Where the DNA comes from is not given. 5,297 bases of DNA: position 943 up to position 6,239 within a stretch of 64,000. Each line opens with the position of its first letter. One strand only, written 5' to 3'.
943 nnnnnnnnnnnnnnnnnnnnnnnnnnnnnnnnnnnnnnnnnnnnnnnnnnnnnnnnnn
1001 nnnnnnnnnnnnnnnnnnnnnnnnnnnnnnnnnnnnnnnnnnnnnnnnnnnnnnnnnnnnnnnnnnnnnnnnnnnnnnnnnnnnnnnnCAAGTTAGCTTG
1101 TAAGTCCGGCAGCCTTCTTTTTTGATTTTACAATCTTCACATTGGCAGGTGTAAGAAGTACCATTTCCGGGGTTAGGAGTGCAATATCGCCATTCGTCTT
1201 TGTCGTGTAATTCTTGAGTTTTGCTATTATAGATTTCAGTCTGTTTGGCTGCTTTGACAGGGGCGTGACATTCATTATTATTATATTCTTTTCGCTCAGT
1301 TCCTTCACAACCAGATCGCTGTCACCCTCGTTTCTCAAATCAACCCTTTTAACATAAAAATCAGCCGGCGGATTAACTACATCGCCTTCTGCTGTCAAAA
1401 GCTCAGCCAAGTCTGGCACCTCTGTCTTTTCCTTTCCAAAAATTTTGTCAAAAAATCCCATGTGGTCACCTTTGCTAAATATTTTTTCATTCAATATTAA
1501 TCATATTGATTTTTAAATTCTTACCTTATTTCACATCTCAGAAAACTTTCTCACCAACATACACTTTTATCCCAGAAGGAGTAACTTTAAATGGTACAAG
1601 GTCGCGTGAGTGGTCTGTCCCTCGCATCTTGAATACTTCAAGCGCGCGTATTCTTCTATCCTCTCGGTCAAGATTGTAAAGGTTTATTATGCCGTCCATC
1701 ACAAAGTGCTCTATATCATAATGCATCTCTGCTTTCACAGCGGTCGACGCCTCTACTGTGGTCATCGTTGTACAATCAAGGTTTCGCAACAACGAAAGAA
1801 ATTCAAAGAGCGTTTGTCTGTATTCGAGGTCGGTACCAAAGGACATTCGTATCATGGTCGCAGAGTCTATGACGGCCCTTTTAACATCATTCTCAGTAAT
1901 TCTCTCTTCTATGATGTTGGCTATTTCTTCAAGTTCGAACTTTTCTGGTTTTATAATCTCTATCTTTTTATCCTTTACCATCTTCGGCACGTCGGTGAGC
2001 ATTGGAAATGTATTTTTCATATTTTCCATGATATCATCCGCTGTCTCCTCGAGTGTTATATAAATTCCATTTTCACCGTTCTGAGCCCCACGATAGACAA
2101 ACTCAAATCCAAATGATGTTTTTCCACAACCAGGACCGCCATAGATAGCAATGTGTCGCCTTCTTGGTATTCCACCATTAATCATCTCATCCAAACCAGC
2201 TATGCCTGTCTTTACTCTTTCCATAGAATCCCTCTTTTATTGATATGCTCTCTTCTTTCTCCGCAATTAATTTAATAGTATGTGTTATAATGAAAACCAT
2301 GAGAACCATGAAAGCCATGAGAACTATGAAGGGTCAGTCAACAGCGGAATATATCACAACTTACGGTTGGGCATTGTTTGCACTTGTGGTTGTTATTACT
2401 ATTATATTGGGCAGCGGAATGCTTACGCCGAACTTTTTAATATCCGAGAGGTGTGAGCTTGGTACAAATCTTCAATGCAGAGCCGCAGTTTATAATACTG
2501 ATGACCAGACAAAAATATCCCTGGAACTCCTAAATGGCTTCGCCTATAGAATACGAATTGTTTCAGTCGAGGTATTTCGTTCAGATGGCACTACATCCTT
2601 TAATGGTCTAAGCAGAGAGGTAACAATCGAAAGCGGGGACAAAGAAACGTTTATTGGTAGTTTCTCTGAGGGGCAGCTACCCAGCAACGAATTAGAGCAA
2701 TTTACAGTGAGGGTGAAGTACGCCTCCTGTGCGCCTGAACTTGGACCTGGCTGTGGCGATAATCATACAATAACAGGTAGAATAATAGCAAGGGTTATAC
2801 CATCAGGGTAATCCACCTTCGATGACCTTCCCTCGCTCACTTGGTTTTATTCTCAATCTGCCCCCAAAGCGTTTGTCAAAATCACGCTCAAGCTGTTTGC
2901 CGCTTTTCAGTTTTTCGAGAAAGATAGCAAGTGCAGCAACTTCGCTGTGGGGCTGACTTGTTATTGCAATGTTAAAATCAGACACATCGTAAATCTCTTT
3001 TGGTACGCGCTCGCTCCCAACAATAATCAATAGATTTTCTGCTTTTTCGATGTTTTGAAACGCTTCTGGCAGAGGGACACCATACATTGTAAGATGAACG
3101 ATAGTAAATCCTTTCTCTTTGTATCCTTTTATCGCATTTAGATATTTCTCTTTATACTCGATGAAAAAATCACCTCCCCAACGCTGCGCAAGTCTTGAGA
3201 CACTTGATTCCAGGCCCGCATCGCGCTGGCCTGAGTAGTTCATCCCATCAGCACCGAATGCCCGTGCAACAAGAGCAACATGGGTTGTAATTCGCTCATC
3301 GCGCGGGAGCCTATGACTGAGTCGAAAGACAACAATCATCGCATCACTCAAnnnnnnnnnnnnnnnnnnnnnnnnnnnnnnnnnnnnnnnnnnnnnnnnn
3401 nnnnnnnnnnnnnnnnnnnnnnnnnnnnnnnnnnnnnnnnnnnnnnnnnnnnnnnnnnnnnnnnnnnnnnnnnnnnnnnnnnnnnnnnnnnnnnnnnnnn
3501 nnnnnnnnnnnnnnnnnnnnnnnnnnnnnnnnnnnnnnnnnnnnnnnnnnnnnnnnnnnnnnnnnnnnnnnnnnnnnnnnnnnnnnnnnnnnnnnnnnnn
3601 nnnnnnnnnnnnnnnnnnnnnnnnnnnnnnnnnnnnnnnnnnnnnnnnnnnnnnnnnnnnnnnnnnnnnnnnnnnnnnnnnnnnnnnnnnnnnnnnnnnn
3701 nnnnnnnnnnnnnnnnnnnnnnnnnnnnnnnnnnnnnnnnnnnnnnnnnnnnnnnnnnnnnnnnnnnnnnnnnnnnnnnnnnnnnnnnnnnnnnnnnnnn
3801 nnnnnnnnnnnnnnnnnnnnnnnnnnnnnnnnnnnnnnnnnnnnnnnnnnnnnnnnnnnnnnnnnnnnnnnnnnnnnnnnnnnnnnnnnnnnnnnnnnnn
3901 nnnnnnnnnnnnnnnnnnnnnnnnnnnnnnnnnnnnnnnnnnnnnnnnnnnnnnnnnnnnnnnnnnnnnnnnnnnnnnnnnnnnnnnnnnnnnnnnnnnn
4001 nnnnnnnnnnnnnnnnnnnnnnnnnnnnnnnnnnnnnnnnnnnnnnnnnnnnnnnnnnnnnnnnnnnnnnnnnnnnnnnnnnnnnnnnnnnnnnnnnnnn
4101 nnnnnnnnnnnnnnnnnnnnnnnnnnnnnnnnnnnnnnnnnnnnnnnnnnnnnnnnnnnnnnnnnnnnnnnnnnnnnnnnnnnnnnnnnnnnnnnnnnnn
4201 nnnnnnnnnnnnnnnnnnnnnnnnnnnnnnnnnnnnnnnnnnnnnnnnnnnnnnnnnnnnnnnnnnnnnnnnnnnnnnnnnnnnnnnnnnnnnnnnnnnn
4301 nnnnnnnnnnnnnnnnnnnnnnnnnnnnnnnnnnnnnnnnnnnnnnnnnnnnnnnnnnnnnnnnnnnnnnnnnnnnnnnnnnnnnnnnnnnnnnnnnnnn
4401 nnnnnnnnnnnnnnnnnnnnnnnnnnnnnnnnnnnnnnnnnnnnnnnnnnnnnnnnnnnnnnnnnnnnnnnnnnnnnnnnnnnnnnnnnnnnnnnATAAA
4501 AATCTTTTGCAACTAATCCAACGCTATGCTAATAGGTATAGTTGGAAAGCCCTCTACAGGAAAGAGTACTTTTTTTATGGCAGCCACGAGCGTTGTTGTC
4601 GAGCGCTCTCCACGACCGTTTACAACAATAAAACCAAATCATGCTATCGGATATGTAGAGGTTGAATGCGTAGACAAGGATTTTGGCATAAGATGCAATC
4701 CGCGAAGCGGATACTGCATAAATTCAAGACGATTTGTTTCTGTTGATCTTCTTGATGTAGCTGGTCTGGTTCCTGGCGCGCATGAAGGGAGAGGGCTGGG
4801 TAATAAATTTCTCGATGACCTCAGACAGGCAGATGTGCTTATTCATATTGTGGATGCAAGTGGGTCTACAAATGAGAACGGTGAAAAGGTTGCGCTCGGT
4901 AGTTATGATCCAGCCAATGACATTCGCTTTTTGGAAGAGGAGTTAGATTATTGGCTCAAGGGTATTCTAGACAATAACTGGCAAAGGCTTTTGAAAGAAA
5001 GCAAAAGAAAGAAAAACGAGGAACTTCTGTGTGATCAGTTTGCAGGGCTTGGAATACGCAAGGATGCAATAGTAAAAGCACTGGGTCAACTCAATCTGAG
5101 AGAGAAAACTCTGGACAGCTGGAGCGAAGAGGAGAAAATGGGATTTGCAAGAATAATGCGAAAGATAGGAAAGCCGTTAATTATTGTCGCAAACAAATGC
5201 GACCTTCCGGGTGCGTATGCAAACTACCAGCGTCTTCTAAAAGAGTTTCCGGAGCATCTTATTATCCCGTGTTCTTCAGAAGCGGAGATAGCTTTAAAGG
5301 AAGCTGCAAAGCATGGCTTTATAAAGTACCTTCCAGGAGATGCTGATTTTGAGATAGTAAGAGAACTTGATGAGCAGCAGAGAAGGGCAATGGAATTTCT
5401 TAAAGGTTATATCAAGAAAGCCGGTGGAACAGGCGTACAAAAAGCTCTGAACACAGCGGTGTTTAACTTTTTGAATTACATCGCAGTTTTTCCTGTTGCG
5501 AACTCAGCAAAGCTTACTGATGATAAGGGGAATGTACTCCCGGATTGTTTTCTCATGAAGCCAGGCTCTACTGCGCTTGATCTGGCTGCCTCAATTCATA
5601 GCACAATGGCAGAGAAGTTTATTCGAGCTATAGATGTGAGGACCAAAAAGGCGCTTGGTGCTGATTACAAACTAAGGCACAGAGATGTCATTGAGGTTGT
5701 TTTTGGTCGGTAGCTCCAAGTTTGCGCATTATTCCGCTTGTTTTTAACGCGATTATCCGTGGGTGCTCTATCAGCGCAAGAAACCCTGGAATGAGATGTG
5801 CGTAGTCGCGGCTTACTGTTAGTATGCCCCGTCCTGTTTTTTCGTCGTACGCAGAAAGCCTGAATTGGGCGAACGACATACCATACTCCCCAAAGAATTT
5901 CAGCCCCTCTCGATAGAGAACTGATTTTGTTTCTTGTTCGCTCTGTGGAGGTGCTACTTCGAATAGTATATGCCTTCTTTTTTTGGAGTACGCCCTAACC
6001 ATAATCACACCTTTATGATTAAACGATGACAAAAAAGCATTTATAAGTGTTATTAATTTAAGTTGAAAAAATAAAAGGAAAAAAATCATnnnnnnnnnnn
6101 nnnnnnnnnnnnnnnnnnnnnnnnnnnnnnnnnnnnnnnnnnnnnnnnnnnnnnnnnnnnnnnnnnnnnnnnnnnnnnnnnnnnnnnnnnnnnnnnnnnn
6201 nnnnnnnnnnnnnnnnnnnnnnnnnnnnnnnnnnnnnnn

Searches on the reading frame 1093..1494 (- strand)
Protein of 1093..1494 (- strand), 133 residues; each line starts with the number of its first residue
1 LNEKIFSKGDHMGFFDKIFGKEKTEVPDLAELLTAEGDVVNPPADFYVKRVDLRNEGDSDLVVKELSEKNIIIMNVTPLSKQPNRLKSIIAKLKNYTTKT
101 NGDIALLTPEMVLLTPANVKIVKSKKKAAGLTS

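Call 43: search_protein_families(library=pfam, proteins=[window:1093-1494:-], max_evalue=0.0001)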
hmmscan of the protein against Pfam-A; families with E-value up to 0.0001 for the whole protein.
window:1093-1494:- (133 aa): 1 family
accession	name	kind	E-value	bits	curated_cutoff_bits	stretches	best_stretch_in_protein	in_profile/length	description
PF04472.17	SepF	-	1.8e-10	41.3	27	1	50-121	3-72/72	Cell division protein SepF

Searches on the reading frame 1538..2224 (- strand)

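Call 43: search_protein_families(library=pfam, proteins=[window:1538-2224:-], max_evalue=0.0001)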
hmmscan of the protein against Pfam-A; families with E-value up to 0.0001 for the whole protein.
window:1538-2224:- (228 aa): 1 family
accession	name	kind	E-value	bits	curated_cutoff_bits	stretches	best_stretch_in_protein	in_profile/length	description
PF06745.19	ATPase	-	3.4e-56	190.6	26.6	1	4-223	1-228/231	KaiC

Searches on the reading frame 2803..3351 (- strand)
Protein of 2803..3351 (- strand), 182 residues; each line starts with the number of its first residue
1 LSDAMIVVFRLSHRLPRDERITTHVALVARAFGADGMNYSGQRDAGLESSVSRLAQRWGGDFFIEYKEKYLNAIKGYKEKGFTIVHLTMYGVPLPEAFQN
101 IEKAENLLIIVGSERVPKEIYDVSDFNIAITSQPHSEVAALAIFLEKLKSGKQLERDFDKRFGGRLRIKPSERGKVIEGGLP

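Call 43: search_protein_families(library=pfam, proteins=[window:2803-3351:-], max_evalue=0.0001)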
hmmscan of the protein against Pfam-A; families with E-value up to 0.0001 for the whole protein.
window:2803-3351:- (182 aa): 2 families
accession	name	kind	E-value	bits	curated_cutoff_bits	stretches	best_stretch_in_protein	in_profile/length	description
PF01994.21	Trm56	-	4.4e-43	146.4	25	1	58-177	1-118/119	tRNA ribose 2'-O-methyltransferase, aTrm56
PF00588.24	SpoU_methylase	-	7.5e-05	23.3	29.7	1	26-135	19-127/142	SpoU rRNA Methylase family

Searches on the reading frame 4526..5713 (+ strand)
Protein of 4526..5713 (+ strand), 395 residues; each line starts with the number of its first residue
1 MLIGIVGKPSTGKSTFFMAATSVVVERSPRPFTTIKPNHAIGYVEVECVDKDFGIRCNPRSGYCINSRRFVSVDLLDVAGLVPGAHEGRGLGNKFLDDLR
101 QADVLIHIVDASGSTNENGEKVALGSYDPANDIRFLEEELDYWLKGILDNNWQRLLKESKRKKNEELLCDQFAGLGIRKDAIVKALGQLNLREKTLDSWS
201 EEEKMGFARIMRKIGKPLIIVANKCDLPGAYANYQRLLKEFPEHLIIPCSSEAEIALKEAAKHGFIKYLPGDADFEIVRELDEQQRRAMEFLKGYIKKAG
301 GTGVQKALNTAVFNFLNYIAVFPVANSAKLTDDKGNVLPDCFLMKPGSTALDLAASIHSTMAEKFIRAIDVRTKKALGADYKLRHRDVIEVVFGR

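Call 43: search_protein_families(library=pfam, proteins=[window:4526-5713:+], max_evalue=0.0001)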
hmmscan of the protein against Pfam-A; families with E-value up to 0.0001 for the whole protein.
window:4526-5713:+ (395 aa): 3 families
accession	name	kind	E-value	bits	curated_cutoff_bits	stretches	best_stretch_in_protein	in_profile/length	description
PF08438.16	YGR210-like_G4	-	1.2e-32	113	24.7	1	221-326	1-108/108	Obg-like GTPase YGR210-like, G4 motif-containing domain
PF01926.29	MMR_HSR1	-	1e-14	55.1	21.9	1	3-116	2-90/113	50S ribosome-binding GTPase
PF02824.27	TGS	-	3.9e-08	33.7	22.2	1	338-392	5-59/60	TGS domain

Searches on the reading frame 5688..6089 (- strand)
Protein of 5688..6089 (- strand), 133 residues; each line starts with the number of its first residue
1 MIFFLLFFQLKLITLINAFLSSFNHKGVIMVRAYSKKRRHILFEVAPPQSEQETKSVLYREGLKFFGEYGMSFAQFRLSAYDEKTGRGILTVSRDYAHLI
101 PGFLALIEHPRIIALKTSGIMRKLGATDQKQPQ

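Call 43: search_protein_families(library=pfam, proteins=[window:5688-6089:-], max_evalue=0.0001)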
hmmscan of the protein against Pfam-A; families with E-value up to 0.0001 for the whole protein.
window:5688-6089:- (133 aa): 1 family
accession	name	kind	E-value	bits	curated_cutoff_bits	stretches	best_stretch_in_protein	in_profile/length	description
PF01900.24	RNase_P_Rpp14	-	6.9e-07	29.8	23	1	39-124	1-99/104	Rpp14/Pop5 family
